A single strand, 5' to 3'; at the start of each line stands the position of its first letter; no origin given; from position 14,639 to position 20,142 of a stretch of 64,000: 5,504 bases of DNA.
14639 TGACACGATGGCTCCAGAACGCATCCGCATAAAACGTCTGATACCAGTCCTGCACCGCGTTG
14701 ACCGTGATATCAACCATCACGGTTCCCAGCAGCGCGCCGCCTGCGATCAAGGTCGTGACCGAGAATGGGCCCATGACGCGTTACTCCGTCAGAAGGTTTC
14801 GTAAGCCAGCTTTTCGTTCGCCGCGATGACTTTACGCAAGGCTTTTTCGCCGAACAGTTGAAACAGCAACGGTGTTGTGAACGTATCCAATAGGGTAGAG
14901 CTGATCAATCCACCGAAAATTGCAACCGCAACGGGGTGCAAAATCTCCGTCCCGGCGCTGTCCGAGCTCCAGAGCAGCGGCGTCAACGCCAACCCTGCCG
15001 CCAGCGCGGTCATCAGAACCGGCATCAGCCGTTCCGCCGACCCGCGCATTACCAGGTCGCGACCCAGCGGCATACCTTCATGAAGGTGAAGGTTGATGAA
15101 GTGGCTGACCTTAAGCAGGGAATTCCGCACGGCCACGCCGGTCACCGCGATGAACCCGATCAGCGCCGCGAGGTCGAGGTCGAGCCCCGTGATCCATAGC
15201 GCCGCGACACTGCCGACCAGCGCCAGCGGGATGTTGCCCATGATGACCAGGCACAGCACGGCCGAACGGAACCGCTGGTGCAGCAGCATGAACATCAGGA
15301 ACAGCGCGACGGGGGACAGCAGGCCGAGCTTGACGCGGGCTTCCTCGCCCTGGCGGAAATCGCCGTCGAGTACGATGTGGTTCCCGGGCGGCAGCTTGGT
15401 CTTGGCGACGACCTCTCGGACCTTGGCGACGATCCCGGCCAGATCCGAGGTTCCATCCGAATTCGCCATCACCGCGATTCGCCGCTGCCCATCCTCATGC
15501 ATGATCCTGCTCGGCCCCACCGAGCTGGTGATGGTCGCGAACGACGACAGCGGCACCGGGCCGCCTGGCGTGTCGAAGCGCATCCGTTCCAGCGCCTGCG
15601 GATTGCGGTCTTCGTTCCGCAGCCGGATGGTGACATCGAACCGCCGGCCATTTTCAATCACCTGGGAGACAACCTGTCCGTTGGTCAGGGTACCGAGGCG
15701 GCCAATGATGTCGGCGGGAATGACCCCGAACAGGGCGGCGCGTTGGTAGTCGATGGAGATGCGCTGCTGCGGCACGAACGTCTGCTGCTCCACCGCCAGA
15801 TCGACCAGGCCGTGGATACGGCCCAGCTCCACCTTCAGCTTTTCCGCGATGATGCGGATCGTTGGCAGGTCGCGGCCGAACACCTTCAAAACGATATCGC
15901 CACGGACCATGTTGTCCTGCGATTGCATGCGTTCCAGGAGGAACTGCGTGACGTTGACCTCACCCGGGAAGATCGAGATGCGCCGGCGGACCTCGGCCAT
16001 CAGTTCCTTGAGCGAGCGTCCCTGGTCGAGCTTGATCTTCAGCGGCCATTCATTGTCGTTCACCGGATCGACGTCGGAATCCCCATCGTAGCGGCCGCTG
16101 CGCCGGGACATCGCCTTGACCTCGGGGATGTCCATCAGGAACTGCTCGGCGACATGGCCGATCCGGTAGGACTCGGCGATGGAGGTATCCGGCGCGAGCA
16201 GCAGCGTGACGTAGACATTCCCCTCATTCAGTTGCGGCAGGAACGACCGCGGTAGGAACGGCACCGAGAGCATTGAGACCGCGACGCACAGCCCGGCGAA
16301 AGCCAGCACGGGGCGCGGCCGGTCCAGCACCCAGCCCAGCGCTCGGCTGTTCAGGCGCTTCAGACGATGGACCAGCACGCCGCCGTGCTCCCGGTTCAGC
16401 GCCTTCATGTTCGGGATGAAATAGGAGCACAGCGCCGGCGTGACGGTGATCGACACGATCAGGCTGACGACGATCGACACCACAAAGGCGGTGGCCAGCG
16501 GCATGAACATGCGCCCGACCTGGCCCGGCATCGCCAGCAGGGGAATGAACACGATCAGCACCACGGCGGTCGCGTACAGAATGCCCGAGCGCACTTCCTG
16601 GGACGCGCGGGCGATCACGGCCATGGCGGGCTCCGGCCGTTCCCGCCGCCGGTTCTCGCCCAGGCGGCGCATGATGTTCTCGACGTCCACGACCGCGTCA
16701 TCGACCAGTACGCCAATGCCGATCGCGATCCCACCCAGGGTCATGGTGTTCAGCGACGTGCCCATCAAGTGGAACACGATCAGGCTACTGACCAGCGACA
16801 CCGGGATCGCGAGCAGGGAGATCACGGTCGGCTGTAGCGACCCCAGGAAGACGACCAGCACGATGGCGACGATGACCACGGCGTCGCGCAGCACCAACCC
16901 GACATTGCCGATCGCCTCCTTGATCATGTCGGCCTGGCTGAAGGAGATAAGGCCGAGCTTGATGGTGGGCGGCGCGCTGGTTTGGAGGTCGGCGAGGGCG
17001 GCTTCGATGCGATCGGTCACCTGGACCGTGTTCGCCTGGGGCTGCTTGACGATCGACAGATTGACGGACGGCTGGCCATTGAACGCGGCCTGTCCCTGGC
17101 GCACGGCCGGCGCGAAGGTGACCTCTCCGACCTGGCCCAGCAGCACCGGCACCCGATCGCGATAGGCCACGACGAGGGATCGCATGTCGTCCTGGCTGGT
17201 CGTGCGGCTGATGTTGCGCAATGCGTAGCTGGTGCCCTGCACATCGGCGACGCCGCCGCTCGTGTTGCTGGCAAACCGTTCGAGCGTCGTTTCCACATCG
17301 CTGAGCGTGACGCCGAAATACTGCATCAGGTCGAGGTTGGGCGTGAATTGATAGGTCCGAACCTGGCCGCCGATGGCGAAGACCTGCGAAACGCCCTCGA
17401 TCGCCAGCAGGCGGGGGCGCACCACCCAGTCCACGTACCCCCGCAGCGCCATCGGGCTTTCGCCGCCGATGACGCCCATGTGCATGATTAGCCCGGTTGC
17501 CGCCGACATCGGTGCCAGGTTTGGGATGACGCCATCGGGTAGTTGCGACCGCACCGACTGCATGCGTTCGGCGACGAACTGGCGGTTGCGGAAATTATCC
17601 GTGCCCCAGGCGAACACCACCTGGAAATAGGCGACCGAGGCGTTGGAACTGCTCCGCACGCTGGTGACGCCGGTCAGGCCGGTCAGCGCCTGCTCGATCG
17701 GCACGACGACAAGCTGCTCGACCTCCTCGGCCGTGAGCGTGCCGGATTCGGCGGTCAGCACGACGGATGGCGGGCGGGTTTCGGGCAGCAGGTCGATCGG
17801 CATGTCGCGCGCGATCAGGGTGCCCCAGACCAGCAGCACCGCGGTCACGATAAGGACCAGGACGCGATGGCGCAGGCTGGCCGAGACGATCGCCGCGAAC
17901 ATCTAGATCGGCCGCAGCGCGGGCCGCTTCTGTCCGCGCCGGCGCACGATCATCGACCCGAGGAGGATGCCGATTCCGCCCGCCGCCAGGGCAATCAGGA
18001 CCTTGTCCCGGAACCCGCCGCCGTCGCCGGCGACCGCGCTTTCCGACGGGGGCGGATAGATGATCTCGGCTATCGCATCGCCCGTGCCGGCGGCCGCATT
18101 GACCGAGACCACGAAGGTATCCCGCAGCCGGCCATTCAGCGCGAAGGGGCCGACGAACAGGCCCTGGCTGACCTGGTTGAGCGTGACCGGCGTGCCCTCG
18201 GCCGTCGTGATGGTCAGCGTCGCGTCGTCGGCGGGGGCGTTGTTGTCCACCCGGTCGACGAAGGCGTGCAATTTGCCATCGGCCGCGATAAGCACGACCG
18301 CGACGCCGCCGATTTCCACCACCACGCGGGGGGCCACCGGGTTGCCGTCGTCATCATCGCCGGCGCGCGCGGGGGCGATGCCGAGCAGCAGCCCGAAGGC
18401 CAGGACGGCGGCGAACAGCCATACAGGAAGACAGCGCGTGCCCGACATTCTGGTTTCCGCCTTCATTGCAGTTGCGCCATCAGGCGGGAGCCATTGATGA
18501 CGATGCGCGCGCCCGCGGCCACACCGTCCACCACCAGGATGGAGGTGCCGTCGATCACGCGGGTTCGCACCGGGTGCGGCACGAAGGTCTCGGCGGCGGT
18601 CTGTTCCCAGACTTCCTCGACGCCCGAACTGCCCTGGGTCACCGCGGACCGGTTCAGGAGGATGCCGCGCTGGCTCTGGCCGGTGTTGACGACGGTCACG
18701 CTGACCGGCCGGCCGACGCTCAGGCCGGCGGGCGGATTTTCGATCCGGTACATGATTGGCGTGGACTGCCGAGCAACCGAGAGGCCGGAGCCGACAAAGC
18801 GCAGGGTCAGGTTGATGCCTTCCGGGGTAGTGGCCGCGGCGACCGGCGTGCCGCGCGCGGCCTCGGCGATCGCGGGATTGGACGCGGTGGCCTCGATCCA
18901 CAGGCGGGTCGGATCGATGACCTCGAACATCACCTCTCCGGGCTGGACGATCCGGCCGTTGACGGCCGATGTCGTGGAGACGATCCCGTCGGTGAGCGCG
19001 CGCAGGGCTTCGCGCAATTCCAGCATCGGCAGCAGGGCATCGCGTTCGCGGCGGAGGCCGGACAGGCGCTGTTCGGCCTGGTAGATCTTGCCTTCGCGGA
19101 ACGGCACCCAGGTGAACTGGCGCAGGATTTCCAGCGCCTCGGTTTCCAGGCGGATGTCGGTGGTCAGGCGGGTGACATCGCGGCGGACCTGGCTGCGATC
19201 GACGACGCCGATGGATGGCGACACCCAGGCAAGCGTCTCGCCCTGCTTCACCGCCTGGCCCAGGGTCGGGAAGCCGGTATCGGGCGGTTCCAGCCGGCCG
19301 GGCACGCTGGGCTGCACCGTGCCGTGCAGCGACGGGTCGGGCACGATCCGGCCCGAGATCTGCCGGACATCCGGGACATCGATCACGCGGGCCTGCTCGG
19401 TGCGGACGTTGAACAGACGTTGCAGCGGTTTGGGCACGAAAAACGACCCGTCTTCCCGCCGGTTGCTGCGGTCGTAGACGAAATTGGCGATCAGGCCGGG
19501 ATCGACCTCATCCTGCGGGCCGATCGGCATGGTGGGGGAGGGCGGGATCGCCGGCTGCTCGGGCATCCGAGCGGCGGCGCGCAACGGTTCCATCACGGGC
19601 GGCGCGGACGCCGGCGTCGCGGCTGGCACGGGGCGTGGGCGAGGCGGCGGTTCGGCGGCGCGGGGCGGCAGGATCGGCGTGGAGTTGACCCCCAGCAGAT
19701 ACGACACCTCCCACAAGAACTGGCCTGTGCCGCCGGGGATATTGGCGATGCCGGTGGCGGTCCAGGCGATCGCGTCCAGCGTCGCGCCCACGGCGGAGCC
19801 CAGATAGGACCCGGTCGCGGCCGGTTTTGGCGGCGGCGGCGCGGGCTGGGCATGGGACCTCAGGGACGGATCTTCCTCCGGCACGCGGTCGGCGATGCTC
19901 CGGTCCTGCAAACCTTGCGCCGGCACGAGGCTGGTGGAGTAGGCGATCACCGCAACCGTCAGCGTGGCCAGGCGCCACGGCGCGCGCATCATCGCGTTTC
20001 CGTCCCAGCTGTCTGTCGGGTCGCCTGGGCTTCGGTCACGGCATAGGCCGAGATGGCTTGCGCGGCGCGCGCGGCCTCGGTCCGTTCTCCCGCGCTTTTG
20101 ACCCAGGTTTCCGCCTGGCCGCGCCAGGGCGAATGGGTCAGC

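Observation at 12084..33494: Candidate undescribed membrane-compartment / envelope-remodelling gene cluster (~21 kb, ~20 genes)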

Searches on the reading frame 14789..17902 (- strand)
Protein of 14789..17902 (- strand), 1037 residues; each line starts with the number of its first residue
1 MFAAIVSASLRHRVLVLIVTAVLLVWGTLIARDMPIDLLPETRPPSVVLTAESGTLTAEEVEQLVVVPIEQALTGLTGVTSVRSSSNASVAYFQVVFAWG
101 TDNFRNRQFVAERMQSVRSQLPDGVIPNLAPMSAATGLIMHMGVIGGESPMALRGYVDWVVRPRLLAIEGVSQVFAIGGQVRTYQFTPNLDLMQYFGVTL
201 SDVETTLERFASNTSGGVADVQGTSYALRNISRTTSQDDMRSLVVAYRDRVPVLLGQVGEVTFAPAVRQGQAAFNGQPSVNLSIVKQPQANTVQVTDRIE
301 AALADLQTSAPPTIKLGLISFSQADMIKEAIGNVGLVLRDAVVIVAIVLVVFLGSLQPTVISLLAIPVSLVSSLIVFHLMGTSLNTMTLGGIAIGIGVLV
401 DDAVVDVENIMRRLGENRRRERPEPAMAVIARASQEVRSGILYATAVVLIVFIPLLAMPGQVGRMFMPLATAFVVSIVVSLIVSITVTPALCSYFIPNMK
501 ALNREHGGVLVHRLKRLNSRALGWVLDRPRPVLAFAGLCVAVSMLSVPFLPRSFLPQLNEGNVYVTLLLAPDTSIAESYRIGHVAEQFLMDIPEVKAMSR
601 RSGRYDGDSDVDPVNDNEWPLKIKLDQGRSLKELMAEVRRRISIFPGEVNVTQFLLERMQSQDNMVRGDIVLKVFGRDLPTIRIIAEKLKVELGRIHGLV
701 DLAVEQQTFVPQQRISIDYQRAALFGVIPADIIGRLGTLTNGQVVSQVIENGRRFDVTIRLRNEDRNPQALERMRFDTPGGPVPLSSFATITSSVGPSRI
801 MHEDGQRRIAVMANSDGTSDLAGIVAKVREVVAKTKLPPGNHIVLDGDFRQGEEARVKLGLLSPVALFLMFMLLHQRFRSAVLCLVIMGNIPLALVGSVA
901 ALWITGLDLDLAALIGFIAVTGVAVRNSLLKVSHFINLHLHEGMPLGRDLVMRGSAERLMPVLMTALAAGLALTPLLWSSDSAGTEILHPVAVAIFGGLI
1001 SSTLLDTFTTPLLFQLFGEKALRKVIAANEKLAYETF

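Call 6: search_protein_families(library=pfam, max_evalue=0.01, proteins=[window:14789-17902:-])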
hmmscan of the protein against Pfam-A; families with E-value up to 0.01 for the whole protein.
window:14789-17902:- (1037 aa): 3 families
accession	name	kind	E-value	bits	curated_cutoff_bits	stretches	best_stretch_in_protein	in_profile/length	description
PF00873.25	ACR_tran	-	7.7e-218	726.2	28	1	6-1017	2-1020/1021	AcrB/AcrD/AcrF family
PF03176.21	MMPL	-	5.5e-08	32.6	20.5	1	291-495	102-302/333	MMPL family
PF02355.23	SecD_SecF_C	-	0.00013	21.9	20.5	0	337-493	37-184/189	Protein export membrane protein SecD/SecF, C-terminal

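Call 27: search_protein_families(library=ncbifam, max_evalue=0.01, proteins=[window:14789-17902:-])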
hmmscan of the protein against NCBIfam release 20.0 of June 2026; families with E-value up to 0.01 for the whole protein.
window:14789-17902:- (1037 aa): 15 families
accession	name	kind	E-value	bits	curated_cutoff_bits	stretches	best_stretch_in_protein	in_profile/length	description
TIGR00914.1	2A0601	subfamily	7.4e-193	643.1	701.45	1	1-1020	1-1038/1051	CusA/CzcA family heavy metal efflux RND transporter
NF033617.1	RND_permease_2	subfamily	5.9e-154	514.5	1250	1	9-1017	4-1007/1009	multidrug efflux RND transporter permease subunit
NF000282.2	RND_permease_1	subfamily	4.2e-115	385.8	1250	1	16-1016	11-1026/1029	multidrug efflux RND transporter permease subunit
TIGR00915.1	2A0602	subfamily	3.2e-98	329.9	940.35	2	15-580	11-589/1050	efflux RND transporter permease subunit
NF007798.0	PRK10503.1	equivalog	3.6e-89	299.7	1584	1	15-1022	23-1027/1040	MdtB/MuxB family multidrug efflux RND transporter permease subunit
NF007905.0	PRK10614.1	equivalog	1.8e-86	290.8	1774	1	15-1023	13-1014/1025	multidrug efflux RND transporter permease subunit MdtC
NF007842.1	PRK10555.1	equivalog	6.4e-78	262.6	1854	2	16-590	12-598/1036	multidrug efflux RND transporter permease AcrD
NF007133.0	PRK09579.1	equivalog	1.5e-77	261.2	1763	1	7-1025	5-1010/1017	multidrug efflux RND transporter permease subunit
NF007131.0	PRK09577.1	equivalog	5.3e-72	242.9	1768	1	14-1019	10-1024/1045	multidrug efflux RND transporter permease subunit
NF011706.2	PRK15127.1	equivalog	4.5e-63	213.5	2150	2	15-571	11-579/1049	multidrug efflux RND transporter permease subunit AcrB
NF000037.1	RND_perm_OqxB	exception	4.3e-62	210.2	2200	2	15-525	12-520/1050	multidrug efflux RND transporter permease subunit OqxB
TIGR00916.1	2A0604s01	subfamily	0.00019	21.1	148.6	1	341-485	98-231/231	SecD/SecF family protein translocase subunit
TIGR00921.1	2A067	subfamily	0.0002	19.6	351.9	1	319-492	568-731/733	hydrophobe/amphiphile efflux-3 (HAE3) family transporter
NF046001.1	SecDF_plasm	equivalog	0.00023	19.4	500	1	327-496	678-847/878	protein translocase subunit SecDF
NF009580.0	PRK13023.1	equivalog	0.0028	15.9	1153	1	406-493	664-748/775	protein translocase subunit SecDF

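Call 87: search_solved_structures(query=window:14789-17899:-, max_evalue=1e-20, show_alignments=1)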
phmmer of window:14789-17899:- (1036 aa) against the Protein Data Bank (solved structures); distinct sequences matched with E-value up to 1e-20: 80 (the best 60 are shown).
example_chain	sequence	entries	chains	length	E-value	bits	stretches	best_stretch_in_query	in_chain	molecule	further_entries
3t51_A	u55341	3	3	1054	1.8e-112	380.4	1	4-1016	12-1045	Cation efflux system protein CusA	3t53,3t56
3ne5_A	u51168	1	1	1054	1.8e-112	380.4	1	4-1016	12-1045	Cation efflux system protein cusA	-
3k07_A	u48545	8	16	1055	1.8e-112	380.4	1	4-1016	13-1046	Cation efflux system protein cusA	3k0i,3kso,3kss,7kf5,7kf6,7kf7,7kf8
4dop_A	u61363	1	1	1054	8.8e-112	378.1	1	4-1016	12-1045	Cation efflux system protein CusA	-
4dnr_A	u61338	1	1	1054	1.4e-111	377.5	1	4-1016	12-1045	Cation efflux system protein CusA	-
4dnt_A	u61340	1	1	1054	2.6e-111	376.5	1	4-1016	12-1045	Cation efflux system protein CusA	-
4k0e_A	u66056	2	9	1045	1.8e-107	363.8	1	5-1024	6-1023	Heavy metal cation tricomponent efflux pump ZneA(CzcA-like)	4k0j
9lyq_B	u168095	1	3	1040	3.2e-80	273.6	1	14-1021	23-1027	Multidrug resistance protein MdtB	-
5t0o_A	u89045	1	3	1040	8.6e-69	235.8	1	13-1016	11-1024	CmeB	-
5lq3_A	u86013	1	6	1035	1e-68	235.6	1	13-1016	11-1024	CmeB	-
8zxs_A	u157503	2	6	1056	2.9e-68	234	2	15-496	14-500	Efflux pump membrane transporter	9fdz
8f3e_A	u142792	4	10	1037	5.8e-68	233.1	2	17-573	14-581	Efflux pump membrane transporter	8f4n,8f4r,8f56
7cz9_A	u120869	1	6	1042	5.9e-68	233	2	15-496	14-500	Efflux pump membrane transporter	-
8yr0_A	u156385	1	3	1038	6.7e-68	232.8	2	17-496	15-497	Cation/multidrug efflux pump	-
7m4p_A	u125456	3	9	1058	1e-67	232.3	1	13-590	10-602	Efflux pump membrane transporter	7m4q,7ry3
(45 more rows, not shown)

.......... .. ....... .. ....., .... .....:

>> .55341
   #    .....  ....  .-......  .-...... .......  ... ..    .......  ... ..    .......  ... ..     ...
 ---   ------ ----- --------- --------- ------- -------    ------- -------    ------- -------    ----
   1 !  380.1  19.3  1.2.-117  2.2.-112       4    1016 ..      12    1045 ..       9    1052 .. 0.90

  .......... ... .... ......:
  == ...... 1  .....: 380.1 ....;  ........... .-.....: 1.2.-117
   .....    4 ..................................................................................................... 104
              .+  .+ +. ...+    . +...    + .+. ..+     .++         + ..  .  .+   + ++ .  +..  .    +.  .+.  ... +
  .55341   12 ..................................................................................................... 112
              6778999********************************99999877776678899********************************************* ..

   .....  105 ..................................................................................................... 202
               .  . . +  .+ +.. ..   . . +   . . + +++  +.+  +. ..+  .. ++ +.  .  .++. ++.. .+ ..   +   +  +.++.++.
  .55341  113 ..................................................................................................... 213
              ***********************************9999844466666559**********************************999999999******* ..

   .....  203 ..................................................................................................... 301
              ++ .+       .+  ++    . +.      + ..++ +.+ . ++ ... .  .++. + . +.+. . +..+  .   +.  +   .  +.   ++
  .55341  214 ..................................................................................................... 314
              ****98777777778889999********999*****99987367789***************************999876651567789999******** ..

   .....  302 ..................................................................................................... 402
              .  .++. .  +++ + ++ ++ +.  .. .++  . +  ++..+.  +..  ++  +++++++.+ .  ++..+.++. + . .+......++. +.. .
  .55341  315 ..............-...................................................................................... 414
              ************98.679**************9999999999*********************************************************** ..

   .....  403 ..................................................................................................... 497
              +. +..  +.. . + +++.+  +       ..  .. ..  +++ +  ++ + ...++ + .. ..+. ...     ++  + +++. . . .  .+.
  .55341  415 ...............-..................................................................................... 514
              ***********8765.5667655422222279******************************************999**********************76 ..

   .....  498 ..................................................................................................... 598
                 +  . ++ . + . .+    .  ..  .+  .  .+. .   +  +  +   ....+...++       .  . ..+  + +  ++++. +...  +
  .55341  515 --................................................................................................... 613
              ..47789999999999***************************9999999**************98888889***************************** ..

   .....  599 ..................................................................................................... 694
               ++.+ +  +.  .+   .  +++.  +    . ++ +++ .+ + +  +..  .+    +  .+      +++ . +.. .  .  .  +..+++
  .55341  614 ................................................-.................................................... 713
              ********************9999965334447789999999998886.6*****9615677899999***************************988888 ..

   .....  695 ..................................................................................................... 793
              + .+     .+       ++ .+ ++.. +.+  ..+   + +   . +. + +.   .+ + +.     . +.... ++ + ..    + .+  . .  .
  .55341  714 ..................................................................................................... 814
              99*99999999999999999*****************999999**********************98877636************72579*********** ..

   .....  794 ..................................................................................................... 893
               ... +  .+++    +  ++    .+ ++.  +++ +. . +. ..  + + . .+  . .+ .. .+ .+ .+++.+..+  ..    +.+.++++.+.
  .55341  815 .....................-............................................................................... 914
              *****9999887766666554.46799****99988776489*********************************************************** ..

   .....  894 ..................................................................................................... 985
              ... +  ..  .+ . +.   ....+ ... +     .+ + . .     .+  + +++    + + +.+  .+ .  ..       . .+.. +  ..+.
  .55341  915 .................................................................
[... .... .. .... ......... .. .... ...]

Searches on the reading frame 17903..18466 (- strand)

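Call 6: search_protein_families(library=pfam, max_evalue=0.01, proteins=[window:17903-18466:-])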
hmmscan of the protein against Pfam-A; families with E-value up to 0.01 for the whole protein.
window:17903-18466:- (187 aa): 0 families

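Call 17: search_protein_families(library=pfam, max_evalue=10, proteins=[window:17903-18466:-])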
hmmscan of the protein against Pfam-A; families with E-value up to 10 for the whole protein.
window:17903-18466:- (187 aa): 2 families
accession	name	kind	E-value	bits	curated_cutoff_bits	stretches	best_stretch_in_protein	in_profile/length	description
PF06258.17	Mito_fiss_Elm1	-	0.043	13.4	27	1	45-99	144-198/304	Mitochondrial fission ELM1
PF19258.4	KxYKxGKxW_sig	-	0.51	10.8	23.6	1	16-36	15-35/41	KxYKxGKxW signal peptide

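Call 27: search_protein_families(library=ncbifam, max_evalue=0.01, proteins=[window:17903-18466:-])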
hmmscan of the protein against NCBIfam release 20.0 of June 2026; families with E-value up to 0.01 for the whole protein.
window:17903-18466:- (187 aa): 0 families

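Call 51: search_protein_families(library=padloc, max_evalue=0.01, proteins=[window:17903-18466:-])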
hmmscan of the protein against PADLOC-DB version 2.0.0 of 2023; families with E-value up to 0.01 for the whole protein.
window:17903-18466:- (187 aa): 0 families

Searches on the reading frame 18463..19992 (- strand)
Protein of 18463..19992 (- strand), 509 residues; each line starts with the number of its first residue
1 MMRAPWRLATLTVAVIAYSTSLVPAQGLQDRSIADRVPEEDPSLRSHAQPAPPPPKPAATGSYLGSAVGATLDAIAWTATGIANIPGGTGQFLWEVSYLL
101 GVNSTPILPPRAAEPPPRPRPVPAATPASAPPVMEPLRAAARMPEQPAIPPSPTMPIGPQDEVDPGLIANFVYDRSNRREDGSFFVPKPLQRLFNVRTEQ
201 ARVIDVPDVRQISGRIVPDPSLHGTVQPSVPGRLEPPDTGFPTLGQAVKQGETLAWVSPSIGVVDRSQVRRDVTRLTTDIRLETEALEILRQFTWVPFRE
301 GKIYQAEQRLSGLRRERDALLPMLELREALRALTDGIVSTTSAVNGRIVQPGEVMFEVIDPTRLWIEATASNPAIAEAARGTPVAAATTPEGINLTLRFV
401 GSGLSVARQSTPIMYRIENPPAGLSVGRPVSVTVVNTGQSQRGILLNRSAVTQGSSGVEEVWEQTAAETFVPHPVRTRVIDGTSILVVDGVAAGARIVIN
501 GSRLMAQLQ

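Call 6: search_protein_families(library=pfam, max_evalue=0.01, proteins=[window:18463-19992:-])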
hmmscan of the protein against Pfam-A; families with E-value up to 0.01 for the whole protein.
window:18463-19992:- (509 aa): 2 families
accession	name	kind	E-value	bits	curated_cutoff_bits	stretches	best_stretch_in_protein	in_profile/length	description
PF13437.12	HlyD_3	-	1e-10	42.7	22.2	1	330-422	2-101/106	HlyD family secretion protein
PF16576.10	HlyD_D23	-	7.7e-08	32.3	30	1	212-387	8-168/214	Barrel-sandwich domain of CusB or HlyD membrane-fusion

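Call 27: search_protein_families(library=ncbifam, max_evalue=0.01, proteins=[window:18463-19992:-])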
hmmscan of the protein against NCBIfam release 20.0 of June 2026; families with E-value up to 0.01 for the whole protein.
window:18463-19992:- (509 aa): 4 families
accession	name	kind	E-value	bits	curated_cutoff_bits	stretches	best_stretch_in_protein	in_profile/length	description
TIGR01730.1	RND_mfp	subfamily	6.3e-14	51.7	94.9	1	329-503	136-311/322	efflux RND transporter periplasmic adaptor subunit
TIGR00999.1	8a0102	subfamily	6.5e-14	51.7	319.3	1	327-504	91-269/271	CzcB/NccB family metal efflux transporter periplasmic adaptor subunit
TIGR00998.1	8a0101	subfamily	0.00081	18.4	390.8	1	328-385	205-262/334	EmrA/EmrK family multidrug efflux transporter periplasmic adaptor subunit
NF033138.2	RND-peri-MexC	equivalog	0.0011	18.2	625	0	423-502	282-360/375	MexC family multidrug efflux RND transporter periplasmic adaptor subunit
